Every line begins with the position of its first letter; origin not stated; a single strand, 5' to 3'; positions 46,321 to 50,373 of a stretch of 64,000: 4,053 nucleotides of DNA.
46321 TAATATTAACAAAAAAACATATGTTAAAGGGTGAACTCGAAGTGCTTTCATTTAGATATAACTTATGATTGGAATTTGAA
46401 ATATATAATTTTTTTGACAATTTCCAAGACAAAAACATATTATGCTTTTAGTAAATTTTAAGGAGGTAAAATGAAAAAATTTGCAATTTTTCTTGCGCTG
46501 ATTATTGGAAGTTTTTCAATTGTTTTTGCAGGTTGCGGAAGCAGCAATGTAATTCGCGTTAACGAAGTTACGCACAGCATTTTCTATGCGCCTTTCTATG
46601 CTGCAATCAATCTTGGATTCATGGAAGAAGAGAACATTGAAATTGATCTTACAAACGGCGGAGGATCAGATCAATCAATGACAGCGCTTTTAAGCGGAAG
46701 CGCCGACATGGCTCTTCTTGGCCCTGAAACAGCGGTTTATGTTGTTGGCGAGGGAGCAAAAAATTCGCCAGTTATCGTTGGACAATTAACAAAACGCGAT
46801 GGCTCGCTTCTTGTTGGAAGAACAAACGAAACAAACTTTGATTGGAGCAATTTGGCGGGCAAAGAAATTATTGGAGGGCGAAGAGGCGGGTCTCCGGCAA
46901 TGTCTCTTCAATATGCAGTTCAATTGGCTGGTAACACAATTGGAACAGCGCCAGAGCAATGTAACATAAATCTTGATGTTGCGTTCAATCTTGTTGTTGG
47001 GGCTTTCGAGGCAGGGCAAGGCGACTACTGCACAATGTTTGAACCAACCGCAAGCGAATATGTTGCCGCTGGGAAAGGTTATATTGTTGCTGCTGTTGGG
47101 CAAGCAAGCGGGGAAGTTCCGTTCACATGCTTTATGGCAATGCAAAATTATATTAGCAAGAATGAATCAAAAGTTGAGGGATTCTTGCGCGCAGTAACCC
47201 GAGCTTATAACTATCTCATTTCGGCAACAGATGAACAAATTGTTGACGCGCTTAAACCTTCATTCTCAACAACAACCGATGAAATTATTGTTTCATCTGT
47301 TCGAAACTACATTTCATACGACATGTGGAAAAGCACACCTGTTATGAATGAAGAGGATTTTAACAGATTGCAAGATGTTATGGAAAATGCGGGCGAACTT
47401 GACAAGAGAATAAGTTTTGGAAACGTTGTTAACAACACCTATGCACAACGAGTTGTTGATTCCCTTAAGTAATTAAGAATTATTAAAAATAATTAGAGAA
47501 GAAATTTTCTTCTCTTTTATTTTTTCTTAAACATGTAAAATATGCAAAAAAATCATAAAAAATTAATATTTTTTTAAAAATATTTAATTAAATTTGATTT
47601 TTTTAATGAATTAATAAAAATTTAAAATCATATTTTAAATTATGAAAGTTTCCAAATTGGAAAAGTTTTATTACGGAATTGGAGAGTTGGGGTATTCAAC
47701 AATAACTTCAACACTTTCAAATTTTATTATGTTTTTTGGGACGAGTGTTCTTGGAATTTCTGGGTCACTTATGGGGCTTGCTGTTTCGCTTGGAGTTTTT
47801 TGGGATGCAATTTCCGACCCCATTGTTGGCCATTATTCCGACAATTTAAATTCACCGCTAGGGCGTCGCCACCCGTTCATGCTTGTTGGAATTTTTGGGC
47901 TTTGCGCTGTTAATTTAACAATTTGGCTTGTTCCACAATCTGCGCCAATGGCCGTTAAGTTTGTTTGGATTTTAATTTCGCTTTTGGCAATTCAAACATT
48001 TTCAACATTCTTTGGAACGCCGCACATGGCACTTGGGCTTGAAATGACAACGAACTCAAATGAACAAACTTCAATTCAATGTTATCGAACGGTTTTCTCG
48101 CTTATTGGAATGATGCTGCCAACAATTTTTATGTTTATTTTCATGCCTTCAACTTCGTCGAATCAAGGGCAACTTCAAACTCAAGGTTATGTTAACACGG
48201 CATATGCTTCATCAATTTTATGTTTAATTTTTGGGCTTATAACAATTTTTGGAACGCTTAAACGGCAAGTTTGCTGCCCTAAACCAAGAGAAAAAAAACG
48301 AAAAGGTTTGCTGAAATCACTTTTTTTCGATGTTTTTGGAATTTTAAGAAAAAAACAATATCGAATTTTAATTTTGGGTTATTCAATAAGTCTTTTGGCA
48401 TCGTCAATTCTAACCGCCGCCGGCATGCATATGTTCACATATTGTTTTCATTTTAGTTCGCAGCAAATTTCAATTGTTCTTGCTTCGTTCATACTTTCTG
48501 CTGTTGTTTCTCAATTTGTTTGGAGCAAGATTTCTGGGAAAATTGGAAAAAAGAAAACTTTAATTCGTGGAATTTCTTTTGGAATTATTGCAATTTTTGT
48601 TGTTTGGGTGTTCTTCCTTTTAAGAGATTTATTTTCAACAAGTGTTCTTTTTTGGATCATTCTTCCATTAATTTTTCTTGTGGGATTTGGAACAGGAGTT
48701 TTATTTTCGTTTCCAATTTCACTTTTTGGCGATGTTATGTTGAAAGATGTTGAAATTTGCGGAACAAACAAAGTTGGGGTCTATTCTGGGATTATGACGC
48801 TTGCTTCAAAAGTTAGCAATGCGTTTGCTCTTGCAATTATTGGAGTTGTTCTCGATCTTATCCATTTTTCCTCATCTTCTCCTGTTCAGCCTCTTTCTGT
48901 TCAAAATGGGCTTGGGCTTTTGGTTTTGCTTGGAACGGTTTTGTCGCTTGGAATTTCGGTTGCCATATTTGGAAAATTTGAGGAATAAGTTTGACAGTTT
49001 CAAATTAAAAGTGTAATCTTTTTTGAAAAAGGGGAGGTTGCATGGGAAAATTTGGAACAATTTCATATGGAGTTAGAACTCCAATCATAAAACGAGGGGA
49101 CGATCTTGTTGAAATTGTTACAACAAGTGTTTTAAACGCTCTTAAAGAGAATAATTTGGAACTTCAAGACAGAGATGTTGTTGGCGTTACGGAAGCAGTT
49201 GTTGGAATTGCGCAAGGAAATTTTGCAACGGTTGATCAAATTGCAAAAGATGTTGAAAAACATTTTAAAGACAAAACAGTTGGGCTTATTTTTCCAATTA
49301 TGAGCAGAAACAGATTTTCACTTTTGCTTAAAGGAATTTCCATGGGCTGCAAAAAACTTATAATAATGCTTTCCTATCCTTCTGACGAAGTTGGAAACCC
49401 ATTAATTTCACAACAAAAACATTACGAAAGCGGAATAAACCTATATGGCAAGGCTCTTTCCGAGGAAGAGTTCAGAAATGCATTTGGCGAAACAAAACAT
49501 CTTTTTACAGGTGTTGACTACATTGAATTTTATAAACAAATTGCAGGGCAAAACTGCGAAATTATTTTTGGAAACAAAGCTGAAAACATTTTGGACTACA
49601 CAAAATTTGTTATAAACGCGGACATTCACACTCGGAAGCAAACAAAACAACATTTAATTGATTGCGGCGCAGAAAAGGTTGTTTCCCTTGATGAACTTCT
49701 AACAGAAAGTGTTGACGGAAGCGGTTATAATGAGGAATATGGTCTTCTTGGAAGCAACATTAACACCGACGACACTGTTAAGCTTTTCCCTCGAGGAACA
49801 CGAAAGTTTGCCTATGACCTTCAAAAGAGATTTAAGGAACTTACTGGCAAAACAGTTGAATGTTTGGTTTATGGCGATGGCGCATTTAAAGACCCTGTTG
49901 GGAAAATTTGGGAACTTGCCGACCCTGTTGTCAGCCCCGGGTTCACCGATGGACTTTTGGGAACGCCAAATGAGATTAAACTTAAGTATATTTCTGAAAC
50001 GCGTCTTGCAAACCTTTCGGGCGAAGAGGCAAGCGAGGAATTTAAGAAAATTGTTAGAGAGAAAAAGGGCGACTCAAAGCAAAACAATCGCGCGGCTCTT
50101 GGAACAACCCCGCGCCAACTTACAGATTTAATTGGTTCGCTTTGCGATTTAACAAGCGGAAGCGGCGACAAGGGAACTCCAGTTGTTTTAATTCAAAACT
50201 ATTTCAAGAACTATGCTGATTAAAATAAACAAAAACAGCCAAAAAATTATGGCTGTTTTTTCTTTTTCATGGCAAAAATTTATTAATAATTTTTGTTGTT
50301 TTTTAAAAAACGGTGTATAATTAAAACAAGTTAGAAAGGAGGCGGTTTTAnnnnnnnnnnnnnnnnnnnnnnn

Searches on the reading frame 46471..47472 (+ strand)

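Call 34: search_protein_families(library=pfam, proteins=[window:46471-47472:+], max_evalue=0.00001)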
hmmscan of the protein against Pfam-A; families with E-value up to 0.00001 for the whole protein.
window:46471-47472:+ (333 aa): 2 families
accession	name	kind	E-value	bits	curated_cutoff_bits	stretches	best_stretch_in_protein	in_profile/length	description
PF09084.16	NMT1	-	5.7e-13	49.7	20.5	1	40-252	5-212/216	NMT1/THI5 like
PF13379.11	NMT1_2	-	1.6e-07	31.8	24.7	1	39-252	18-241/252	NMT1-like family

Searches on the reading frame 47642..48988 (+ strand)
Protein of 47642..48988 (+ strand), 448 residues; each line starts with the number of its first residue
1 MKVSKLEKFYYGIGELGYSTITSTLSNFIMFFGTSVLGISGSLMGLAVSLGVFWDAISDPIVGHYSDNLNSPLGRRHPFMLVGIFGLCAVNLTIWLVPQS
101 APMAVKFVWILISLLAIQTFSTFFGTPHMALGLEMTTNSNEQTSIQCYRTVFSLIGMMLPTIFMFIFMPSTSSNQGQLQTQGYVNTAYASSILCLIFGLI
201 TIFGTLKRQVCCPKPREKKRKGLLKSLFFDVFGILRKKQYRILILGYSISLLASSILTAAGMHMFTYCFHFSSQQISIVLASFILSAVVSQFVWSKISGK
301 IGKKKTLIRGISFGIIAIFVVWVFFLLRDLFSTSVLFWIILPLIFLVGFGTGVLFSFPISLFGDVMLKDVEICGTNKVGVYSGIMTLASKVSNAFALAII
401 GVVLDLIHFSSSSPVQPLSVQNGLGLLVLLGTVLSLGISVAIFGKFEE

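Call 34: search_protein_families(library=pfam, proteins=[window:47642-48988:+], max_evalue=0.00001)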
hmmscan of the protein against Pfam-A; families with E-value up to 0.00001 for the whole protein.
window:47642-48988:+ (448 aa): 2 families
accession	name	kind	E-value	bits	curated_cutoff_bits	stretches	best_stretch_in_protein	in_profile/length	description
PF13347.12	MFS_2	-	1e-63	215.8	27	1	11-438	2-416/427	MFS/sugar transport protein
PF07690.21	MFS_1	-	9.2e-18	64.7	33.4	1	25-396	12-346/347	Major Facilitator Superfamily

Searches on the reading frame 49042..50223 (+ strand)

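Call 34: search_protein_families(library=pfam, proteins=[window:49042-50223:+], max_evalue=0.00001)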
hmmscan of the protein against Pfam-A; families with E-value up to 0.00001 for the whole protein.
window:49042-50223:+ (393 aa): 1 family
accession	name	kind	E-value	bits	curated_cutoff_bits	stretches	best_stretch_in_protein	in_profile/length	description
PF01996.21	F420_ligase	-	1.8e-51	175.2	25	1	10-386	1-218/218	F420-0:Gamma-glutamyl ligase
